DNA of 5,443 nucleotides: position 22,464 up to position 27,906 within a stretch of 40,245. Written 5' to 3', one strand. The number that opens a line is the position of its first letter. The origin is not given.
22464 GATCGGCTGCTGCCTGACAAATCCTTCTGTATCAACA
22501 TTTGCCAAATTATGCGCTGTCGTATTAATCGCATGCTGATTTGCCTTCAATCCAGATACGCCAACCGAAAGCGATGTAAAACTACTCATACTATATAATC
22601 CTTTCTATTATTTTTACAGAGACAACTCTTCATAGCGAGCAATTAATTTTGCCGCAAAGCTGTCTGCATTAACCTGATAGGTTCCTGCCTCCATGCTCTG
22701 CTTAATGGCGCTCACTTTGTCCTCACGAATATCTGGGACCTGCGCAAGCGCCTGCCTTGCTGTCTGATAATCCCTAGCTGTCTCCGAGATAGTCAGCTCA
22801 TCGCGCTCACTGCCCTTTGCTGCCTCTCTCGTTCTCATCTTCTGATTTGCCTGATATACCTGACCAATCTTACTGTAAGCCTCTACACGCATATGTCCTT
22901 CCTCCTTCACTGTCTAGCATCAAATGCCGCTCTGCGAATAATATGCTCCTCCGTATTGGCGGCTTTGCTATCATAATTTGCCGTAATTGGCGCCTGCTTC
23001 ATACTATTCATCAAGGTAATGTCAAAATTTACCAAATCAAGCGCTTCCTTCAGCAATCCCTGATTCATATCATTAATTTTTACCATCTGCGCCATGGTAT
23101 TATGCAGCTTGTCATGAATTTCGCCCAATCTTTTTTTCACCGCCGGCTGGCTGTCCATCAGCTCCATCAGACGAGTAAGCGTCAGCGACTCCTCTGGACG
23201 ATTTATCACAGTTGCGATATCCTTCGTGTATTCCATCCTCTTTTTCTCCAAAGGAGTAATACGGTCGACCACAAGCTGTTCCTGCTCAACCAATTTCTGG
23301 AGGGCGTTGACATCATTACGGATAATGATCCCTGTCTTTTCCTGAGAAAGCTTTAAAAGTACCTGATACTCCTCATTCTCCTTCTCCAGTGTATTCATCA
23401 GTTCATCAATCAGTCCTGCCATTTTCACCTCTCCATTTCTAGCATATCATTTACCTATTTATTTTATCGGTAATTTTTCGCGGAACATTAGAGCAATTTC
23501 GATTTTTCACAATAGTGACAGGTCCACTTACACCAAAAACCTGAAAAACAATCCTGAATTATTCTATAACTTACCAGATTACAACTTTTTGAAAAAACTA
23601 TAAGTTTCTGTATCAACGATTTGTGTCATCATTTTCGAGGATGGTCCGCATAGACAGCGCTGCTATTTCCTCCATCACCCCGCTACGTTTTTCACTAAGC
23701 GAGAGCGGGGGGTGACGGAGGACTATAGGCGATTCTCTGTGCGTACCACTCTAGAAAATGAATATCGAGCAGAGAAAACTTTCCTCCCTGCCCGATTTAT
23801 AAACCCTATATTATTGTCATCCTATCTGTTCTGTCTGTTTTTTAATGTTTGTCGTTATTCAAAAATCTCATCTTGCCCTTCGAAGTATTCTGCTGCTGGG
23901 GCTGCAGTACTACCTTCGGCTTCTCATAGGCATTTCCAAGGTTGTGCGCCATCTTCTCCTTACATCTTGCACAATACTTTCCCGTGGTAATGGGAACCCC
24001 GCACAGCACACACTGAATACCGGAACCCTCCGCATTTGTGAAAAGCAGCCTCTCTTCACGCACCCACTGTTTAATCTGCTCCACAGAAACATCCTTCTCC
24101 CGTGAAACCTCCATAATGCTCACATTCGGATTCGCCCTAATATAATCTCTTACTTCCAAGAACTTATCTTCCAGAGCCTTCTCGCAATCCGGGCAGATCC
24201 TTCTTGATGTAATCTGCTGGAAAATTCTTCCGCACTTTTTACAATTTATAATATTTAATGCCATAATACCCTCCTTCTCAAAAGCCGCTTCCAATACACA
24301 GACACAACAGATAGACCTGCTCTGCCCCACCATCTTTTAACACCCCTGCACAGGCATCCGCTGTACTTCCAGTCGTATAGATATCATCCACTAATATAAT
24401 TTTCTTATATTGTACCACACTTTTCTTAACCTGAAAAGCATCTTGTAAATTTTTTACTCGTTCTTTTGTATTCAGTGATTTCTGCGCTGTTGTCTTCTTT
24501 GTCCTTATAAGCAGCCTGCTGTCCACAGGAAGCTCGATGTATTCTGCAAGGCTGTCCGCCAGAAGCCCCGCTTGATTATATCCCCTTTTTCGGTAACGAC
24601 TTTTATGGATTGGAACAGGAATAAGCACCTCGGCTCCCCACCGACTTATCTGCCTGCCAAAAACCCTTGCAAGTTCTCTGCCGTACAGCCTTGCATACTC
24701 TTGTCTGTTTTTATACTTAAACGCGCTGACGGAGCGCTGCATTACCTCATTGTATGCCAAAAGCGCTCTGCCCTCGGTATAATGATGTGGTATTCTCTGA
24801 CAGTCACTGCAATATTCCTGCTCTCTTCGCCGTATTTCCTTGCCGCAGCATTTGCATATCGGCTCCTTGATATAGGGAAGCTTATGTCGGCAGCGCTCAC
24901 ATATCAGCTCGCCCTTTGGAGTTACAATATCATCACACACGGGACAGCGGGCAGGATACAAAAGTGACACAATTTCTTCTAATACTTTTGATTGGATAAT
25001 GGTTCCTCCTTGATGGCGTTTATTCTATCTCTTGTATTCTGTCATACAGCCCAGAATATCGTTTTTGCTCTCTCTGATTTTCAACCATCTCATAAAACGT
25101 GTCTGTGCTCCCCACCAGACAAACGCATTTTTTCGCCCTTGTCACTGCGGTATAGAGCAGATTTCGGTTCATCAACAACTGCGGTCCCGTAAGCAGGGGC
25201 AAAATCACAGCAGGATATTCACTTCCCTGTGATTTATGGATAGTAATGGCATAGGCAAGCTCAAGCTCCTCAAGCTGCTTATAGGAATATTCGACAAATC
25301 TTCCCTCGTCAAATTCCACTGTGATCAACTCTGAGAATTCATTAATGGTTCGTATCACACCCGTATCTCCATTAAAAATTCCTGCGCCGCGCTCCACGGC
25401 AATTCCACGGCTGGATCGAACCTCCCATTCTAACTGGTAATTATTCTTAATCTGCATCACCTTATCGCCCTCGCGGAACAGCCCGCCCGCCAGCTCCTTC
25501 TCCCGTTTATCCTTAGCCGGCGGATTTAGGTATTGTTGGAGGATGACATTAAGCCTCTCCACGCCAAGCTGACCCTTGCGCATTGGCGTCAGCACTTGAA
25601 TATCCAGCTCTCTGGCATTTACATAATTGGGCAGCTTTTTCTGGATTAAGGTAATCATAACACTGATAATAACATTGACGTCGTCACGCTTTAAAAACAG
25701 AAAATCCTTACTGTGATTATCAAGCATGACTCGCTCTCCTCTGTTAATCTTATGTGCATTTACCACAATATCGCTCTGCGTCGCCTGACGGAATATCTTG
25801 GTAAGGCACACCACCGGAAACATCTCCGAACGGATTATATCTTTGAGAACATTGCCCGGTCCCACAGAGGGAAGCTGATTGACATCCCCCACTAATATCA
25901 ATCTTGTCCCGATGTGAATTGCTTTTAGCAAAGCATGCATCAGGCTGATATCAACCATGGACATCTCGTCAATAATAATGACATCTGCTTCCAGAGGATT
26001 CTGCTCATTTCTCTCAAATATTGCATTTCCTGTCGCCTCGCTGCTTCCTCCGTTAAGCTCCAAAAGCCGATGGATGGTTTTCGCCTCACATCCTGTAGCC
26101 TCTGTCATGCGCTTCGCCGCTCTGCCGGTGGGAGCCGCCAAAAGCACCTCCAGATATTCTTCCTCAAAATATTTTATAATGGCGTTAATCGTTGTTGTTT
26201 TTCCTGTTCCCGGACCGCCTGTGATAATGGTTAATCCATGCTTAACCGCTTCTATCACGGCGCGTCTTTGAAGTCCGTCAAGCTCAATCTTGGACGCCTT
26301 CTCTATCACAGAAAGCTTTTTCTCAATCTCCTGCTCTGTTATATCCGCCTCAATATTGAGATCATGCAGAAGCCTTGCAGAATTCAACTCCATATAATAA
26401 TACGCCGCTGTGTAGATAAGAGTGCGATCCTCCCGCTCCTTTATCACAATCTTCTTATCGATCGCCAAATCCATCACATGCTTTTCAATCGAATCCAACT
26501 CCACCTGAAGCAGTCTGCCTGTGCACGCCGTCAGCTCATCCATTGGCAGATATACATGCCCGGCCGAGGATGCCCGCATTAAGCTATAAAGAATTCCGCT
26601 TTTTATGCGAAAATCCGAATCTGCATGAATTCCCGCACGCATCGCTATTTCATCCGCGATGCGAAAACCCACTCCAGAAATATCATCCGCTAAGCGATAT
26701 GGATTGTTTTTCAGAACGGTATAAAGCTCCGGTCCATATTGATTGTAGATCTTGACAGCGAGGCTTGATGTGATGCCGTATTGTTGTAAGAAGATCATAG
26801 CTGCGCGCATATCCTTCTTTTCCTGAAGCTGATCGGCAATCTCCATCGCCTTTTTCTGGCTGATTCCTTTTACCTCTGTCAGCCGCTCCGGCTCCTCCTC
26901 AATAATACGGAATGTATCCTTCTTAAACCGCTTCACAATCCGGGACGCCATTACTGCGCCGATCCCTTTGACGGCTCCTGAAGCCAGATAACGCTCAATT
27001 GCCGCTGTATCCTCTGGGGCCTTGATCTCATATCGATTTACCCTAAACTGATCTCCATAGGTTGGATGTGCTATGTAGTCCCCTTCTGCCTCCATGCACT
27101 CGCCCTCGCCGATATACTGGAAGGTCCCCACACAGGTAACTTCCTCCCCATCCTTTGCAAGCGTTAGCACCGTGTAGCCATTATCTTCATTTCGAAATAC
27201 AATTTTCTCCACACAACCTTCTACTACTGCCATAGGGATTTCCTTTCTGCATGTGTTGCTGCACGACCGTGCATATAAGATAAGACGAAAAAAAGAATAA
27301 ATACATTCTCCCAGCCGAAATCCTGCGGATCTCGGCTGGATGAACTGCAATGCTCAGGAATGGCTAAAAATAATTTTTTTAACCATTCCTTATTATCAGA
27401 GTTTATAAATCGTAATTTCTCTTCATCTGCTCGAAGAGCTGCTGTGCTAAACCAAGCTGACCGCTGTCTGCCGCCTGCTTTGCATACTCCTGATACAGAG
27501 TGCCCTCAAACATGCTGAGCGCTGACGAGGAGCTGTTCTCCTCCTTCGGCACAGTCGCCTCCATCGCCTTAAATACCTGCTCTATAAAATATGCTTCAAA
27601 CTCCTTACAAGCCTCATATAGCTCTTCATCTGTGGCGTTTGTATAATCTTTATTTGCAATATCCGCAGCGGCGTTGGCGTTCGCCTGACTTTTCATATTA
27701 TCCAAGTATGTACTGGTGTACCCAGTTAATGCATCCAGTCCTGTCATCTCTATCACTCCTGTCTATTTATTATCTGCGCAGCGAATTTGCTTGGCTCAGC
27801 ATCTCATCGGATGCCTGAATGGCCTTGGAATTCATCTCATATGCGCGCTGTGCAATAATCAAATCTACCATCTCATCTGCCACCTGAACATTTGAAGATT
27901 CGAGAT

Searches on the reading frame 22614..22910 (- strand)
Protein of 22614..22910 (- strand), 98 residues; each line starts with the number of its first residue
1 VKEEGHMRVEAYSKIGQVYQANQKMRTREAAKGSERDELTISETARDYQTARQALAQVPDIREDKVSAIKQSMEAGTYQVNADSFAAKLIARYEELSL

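Call 79: search_protein_families(library=pfam, proteins=[window:22614-22910:-], max_evalue=0.01)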
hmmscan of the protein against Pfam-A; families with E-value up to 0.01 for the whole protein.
window:22614-22910:- (98 aa): 1 family
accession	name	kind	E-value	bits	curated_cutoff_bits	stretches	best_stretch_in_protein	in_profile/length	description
PF04316.19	FlgM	-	3.4e-20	72.4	25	1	37-90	1-54/55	Anti-sigma-28 factor, FlgM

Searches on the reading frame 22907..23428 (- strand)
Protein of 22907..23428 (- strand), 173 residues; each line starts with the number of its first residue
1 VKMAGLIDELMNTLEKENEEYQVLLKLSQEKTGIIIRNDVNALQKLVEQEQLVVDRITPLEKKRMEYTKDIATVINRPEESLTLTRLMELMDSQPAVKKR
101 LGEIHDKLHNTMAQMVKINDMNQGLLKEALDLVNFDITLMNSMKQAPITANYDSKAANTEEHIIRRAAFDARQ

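Call 10: search_protein_families(library=pfam, proteins=[window:22907-23428:-])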
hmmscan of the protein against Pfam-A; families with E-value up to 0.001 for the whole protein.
window:22907-23428:- (173 aa): 1 family
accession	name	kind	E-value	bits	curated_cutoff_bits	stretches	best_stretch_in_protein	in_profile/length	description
PF05130.17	FlgN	-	8e-23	81.9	30.5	1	3-158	1-145/147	FlgN protein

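Call 87: find_homologous_proteins(query=window:22907-23428:-, max_evalue=1e-30)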
Query window:22907-23428:- (173 aa): 47 proteins with E <= 1e-30 among 83 candidates.
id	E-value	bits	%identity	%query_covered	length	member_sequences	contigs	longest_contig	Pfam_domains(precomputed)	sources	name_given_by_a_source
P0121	1.9e-100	351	100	99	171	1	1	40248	PF05130.18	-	-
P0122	2.4e-94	331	94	99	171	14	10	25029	PF05130.18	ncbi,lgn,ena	-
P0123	1.5e-88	312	93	99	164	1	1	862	PF05130.18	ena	-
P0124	8.2e-86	304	87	99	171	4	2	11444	PF05130.18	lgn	-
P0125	3.5e-85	302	85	99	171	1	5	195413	PF05130.18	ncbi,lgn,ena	-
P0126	6.8e-85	301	83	100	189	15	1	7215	PF05130.18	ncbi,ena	-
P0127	8.7e-85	300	85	99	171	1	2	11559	PF05130.18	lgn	-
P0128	9.9e-85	300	84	99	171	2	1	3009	PF05130.18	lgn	-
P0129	6.2e-80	285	78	99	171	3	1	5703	PF05130.18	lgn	-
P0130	8.1e-80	284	79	100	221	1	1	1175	PF05130.18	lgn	-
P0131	1.2e-79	284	79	99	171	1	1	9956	PF05130.18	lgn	-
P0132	7.8e-79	281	77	99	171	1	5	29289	PF05130.18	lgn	-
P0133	2.1e-78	280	77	99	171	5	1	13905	PF05130.18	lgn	-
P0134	1.2e-75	271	84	99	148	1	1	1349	PF05130.18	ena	-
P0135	2.1e-74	267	73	99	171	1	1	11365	PF05130.18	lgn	-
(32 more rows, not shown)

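Call 88: find_encoding_contigs(protein=P0122, flank=2500, max_places=3)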
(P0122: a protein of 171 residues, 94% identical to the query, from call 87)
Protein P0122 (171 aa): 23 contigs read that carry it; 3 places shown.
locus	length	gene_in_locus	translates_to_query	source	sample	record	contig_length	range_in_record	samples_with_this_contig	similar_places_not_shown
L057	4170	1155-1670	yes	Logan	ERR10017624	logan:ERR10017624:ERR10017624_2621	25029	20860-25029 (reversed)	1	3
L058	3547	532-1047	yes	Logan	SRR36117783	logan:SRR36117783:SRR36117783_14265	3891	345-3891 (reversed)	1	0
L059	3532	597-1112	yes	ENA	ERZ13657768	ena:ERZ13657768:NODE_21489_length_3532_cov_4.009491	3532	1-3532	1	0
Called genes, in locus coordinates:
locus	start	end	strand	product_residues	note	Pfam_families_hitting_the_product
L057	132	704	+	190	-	PF20026:DUF6434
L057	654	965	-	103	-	-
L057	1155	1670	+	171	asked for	PF05130:FlgN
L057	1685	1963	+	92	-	PF04316:FlgM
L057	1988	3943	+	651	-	PF00460:Flg_bb_rod (weak), PF22638:FlgK_D1, PF06429:Flg_bbr_C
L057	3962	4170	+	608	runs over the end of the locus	PF00460:Flg_bb_rod (weak), PF22638:FlgK_D1, PF06429:Flg_bbr_C (weak)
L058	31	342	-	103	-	-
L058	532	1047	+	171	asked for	PF05130:FlgN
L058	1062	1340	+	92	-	PF04316:FlgM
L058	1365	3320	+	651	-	PF00460:Flg_bb_rod (weak), PF22638:FlgK_D1, PF06429:Flg_bbr_C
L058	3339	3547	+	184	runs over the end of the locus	?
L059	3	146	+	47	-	?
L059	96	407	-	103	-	-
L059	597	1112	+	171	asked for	PF05130:FlgN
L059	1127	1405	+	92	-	PF04316:FlgM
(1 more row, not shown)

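Call 89: find_encoding_contigs(protein=P0124, flank=2500, max_places=2)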
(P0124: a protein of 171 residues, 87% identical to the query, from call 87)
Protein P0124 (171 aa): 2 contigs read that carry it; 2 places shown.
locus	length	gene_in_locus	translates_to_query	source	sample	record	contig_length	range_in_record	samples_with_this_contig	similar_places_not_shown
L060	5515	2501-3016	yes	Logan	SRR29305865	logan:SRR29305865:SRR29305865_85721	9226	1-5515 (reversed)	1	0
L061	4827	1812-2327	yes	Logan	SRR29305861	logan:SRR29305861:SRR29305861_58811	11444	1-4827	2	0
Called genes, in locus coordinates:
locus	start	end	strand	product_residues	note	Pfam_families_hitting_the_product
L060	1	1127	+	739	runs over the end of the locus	PF23139:OB_YrrC, PF14520:HHH_5 (weak), PF14490:HHH_RecD2, PF05970:PIF1, PF13245:AAA_19, PF13604:AAA_30, PF18335:SH3_13, PF13538:UvrD_C_2, +4 more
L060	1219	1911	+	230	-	PF18912:DZR_2, PF00156:Pribosyltran (faint)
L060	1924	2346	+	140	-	PF07191:Zn_ribbon_6 (faint)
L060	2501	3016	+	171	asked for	PF05130:FlgN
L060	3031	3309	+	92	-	PF04316:FlgM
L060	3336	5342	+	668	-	PF00460:Flg_bb_rod, PF22638:FlgK_D1, PF06429:Flg_bbr_C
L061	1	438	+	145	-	?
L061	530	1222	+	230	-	PF18912:DZR_2, PF00156:Pribosyltran (faint)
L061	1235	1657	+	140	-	PF07191:Zn_ribbon_6 (faint)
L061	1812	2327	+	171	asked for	PF05130:FlgN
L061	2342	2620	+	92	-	PF04316:FlgM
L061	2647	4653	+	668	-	PF00460:Flg_bb_rod, PF22638:FlgK_D1, PF06429:Flg_bbr_C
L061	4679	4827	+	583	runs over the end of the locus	PF00460:Flg_bb_rod (weak), PF22638:FlgK_D1, PF06429:Flg_bbr_C (weak)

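Call 90: find_encoding_contigs(protein=P0125, flank=2500, max_places=2)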
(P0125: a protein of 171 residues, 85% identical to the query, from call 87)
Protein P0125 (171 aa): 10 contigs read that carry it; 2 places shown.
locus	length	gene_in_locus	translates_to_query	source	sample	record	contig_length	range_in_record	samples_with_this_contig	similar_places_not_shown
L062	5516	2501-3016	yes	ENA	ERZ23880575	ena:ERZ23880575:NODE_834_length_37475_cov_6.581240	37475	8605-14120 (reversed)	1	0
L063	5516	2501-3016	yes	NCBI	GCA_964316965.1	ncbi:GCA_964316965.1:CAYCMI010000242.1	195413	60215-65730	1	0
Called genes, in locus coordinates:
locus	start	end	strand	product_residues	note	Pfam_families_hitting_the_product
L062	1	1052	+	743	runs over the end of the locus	PF23139:OB_YrrC, PF14490:HHH_RecD2 (weak), PF14490:HHH_RecD2, PF05970:PIF1, PF13245:AAA_19, PF13604:AAA_30, PF18335:SH3_13, PF13538:UvrD_C_2, +7 more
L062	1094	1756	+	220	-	PF18912:DZR_2, PF00156:Pribosyltran (weak)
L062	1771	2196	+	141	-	PF07191:Zn_ribbon_6 (faint)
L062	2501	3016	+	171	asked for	PF05130:FlgN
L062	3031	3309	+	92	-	PF04316:FlgM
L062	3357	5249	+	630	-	PF00460:Flg_bb_rod, PF22638:FlgK_D1, PF06429:Flg_bbr_C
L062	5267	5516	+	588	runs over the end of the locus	PF22638:FlgK_D1, PF06429:Flg_bbr_C (weak)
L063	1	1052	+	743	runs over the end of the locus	PF23139:OB_YrrC, PF14490:HHH_RecD2 (weak), PF14490:HHH_RecD2, PF05970:PIF1, PF13245:AAA_19, PF13604:AAA_30, PF18335:SH3_13, PF13538:UvrD_C_2, +7 more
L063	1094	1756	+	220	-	PF18912:DZR_2, PF00156:Pribosyltran (weak)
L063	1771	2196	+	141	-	PF07191:Zn_ribbon_6 (faint)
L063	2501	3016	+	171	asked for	PF05130:FlgN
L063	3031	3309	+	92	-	PF04316:FlgM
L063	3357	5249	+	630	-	PF00460:Flg_bb_rod, PF22638:FlgK_D1, PF06429:Flg_bbr_C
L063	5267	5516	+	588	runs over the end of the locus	PF22638:FlgK_D1, PF06429:Flg_bbr_C (weak)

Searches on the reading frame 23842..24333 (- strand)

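Call 10: search_protein_families(library=pfam, proteins=[window:23842-24333:-])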
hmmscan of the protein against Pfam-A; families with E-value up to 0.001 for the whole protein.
window:23842-24333:- (163 aa): 1 family
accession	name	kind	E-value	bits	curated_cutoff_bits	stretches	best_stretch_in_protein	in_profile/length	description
PF07191.17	Zn_ribbon_6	-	0.00043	20.7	25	0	9-55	3-40/67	Double zinc ribbon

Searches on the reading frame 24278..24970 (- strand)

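Call 10: search_protein_families(library=pfam, proteins=[window:24278-24970:-])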
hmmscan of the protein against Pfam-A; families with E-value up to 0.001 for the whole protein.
window:24278-24970:- (230 aa): 3 families
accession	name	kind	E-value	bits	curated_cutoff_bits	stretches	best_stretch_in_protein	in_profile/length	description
PF18912.6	DZR_2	-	3.7e-15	55.9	27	1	2-58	3-56/56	Double zinc ribbon domain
PF00156.33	Pribosyltran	-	9.7e-06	25.4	26.3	1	137-225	43-124/158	Phosphoribosyl transferase domain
PF15610.12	PRTase_3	-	0.00017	21.5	28.7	0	139-216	83-164/264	PRTase ComF-like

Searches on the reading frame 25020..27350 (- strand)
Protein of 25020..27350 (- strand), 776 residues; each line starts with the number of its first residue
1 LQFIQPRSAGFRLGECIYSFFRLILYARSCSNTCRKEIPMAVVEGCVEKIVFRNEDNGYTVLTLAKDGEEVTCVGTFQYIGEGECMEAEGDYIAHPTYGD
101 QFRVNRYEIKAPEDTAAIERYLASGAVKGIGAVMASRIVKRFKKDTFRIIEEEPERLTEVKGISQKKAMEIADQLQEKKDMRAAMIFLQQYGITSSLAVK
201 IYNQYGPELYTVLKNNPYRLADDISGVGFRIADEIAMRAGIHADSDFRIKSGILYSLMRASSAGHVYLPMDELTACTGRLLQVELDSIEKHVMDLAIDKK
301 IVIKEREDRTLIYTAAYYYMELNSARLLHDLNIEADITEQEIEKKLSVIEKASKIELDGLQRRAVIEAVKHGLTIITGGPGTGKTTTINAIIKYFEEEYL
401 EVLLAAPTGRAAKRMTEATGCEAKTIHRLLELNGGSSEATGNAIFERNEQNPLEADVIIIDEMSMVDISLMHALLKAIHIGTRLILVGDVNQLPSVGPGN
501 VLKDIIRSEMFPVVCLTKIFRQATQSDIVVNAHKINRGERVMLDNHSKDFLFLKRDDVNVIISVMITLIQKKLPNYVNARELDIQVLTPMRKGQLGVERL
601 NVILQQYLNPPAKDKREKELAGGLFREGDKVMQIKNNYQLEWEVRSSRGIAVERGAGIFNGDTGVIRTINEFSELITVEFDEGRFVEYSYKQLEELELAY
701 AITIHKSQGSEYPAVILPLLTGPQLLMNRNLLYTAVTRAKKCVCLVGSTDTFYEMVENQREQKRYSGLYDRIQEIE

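Call 10: search_protein_families(library=pfam, proteins=[window:25020-27350:-])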
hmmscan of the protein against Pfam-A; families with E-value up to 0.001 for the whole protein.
window:25020-27350:- (776 aa): 16 families
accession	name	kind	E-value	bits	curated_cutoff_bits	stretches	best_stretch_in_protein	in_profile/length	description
PF13245.12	AAA_19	-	6.7e-46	156.2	25.1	1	361-498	1-134/134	AAA domain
PF13604.12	AAA_30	-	1.9e-42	145.6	27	1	357-541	2-174/191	AAA domain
PF14490.11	HHH_RecD2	-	5.8e-42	142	27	2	177-267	1-92/92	ATP-dependent RecD2 DNA helicase HHH domain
PF23139.1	OB_YrrC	-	7.9e-25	87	27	1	40-112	1-76/76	ATP-dependent DNA helicase YrrC, OB-fold domain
PF18335.7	SH3_13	-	9.8e-22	77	41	1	600-680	1-65/65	ATP-dependent RecD-like DNA helicase SH3 domain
PF13538.12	UvrD_C_2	-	2.2e-19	69.5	27.4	1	698-746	1-52/52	UvrD-like helicase C-terminal domain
PF01443.25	Viral_helicase1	-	1.6e-13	51.5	21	2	692-745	171-226/228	Viral superfamily 1 RNA helicase core domain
PF13086.12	AAA_11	-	3.5e-12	47.1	27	2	357-411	2-64/257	AAA domain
PF14520.12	HHH_5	-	1.1e-08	35.9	27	1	127-177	7-57/57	Helix-hairpin-helix domain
PF05970.20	PIF1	-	1.8e-06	28.2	25.9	1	370-531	21-198/223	PIF1-like helicase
PF13401.12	AAA_22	-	2.8e-06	28.1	27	1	371-488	5-122/130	AAA domain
PF05127.21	NAT10_TcmA_helicase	-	8.7e-06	26.2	22.7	1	375-478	1-113/176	RNA cytidine acetyltransferase NAT10/TcmA, helicase domain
PF00004.35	AAA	-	8.3e-05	23.5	21.2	1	375-463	2-66/131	ATPase family associated with various cellular activities (AAA)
PF20720.3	nSTAND3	-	0.00022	21.4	27.2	1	368-402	14-48/155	Novel STAND NTPase 3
PF02562.22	PhoH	-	0.00073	19.5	27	0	361-420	9-70/205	PhoH-like protein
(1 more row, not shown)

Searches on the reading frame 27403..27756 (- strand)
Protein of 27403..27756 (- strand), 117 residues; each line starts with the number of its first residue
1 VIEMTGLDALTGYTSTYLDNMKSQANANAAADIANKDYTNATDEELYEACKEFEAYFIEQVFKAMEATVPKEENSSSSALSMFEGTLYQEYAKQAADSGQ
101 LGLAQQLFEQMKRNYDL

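Call 80: search_protein_families(library=pfam, proteins=[window:27403-27756:-], max_evalue=0.01)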
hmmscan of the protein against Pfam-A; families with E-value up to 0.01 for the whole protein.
window:27403-27756:- (117 aa): 1 family
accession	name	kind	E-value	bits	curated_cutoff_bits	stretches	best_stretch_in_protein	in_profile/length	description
PF10135.14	Rod-binding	-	2.7e-11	44.3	25.1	1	63-110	1-51/51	Rod binding protein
